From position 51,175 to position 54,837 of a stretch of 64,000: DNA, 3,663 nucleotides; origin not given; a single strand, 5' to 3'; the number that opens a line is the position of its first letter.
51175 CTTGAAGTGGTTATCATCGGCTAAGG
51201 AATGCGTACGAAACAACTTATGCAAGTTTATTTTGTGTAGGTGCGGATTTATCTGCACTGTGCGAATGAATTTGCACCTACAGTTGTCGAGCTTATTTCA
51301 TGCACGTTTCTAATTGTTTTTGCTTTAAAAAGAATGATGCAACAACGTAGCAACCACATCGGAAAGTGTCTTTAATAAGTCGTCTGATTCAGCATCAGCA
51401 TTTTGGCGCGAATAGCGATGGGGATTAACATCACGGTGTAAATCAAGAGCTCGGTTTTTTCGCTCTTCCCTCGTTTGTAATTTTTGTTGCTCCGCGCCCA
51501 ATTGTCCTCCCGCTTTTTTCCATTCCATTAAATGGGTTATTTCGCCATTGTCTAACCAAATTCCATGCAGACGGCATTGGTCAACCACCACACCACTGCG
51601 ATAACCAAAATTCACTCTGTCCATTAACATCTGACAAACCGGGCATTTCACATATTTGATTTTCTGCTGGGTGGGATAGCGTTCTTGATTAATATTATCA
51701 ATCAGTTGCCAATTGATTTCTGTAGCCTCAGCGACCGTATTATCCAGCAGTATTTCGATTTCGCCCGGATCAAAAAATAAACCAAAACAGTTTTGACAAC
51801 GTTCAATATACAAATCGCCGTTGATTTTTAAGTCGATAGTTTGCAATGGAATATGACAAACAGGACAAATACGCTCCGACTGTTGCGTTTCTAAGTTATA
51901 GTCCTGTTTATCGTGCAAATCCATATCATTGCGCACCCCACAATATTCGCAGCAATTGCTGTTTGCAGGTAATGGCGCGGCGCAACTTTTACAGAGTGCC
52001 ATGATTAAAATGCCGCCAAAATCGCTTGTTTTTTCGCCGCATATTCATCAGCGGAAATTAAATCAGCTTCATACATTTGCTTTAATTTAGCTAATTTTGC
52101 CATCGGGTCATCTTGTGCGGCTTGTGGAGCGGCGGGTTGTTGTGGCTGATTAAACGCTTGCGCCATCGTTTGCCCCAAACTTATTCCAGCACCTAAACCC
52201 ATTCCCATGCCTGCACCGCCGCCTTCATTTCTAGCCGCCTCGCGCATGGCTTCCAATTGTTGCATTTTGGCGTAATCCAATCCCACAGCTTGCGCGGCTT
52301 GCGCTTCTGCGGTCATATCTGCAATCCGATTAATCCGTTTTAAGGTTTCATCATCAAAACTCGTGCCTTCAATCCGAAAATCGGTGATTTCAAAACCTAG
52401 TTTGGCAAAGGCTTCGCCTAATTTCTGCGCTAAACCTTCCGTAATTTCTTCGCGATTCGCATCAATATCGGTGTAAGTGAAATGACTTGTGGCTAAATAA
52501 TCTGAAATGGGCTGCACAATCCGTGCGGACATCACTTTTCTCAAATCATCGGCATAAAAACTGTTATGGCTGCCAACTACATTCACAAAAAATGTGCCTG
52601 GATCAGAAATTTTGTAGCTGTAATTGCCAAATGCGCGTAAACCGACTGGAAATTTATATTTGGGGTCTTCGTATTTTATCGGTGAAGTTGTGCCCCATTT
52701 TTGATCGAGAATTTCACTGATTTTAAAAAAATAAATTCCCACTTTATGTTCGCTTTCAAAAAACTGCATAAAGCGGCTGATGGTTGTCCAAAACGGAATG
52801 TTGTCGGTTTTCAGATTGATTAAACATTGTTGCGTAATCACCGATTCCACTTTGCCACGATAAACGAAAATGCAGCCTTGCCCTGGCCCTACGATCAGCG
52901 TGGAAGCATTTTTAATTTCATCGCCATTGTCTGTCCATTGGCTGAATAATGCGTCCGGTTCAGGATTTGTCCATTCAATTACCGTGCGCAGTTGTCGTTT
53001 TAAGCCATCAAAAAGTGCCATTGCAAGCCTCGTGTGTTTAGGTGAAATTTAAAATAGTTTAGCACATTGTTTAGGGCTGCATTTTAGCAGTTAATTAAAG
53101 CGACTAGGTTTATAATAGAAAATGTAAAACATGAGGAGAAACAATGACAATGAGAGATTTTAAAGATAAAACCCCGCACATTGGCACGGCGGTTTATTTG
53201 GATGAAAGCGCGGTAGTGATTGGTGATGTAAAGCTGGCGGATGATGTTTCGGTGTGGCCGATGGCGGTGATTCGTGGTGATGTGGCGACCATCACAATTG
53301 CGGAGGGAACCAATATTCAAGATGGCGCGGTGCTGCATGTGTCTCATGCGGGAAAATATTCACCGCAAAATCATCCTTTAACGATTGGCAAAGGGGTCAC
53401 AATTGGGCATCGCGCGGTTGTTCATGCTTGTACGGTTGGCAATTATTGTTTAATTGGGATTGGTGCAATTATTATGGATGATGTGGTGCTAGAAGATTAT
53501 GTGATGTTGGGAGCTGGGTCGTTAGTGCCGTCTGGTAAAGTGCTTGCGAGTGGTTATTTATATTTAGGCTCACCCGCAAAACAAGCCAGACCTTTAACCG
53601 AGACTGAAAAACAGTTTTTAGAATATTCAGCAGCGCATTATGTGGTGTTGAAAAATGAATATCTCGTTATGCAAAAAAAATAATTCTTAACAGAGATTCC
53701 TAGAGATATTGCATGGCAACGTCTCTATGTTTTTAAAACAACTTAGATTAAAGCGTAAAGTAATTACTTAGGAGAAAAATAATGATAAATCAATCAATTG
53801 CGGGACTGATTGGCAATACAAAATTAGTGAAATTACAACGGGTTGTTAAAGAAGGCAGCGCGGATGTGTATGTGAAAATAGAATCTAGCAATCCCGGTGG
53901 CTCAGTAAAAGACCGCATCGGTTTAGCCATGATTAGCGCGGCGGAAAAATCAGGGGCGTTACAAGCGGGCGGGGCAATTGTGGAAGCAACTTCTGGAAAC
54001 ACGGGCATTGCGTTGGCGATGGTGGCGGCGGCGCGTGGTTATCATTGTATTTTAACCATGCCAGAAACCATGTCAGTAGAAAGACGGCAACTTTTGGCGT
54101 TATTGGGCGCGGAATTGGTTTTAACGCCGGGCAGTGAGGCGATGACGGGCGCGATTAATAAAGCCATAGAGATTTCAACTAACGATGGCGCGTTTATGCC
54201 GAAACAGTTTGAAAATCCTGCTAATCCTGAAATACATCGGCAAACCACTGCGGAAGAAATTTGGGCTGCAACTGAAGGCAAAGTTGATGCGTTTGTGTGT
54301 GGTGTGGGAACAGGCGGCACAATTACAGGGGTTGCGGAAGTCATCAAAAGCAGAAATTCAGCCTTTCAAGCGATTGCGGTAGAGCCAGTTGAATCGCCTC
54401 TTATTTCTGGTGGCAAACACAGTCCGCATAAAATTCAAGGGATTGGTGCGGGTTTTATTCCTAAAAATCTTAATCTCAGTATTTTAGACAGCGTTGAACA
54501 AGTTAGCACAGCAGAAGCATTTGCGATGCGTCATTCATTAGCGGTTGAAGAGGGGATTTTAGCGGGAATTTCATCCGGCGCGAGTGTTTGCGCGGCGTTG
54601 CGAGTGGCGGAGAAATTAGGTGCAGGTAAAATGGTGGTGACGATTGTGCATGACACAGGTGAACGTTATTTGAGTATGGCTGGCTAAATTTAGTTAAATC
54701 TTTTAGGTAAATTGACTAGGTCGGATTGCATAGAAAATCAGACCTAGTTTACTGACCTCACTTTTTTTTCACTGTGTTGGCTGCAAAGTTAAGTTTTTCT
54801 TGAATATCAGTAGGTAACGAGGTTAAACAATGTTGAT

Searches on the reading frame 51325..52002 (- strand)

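Call 70: search_protein_families(library=pfam, proteins=[window:51325-52002:-], max_evalue=0.00001)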
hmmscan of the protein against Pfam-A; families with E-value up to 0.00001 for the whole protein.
window:51325-52002:- (225 aa): 1 family
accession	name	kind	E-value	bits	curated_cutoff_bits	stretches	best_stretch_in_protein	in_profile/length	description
PF13453.11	Zn_ribbon_TFIIB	-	4.7e-17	61.5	22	1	45-87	1-40/41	Transcription factor zinc-finger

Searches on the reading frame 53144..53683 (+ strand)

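Call 70: search_protein_families(library=pfam, proteins=[window:53144-53683:+], max_evalue=0.00001)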
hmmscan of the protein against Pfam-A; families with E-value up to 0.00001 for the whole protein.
window:53144-53683:+ (179 aa): 3 families
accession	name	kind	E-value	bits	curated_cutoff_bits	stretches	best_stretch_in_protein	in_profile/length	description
PF00132.30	Hexapep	-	3.2e-17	61.9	27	1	96-128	2-34/36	Bacterial transferase hexapeptide (six repeats)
PF21711.3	DCTN5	-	4.6e-07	30.1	40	1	34-157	39-163/182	Dynactin subunit 5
PF25084.1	LbH_EIF2B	-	3.5e-06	27.4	54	0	78-122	21-64/105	EIF2B subunit epsilon LbH domain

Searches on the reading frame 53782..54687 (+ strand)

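Call 70: search_protein_families(library=pfam, proteins=[window:53782-54687:+], max_evalue=0.00001)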
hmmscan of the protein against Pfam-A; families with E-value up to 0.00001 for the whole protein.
window:53782-54687:+ (301 aa): 1 family
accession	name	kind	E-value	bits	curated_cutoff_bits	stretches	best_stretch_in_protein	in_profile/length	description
PF00291.31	PALP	-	3.2e-74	250.4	35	1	7-290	2-294/295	Pyridoxal-phosphate dependent enzyme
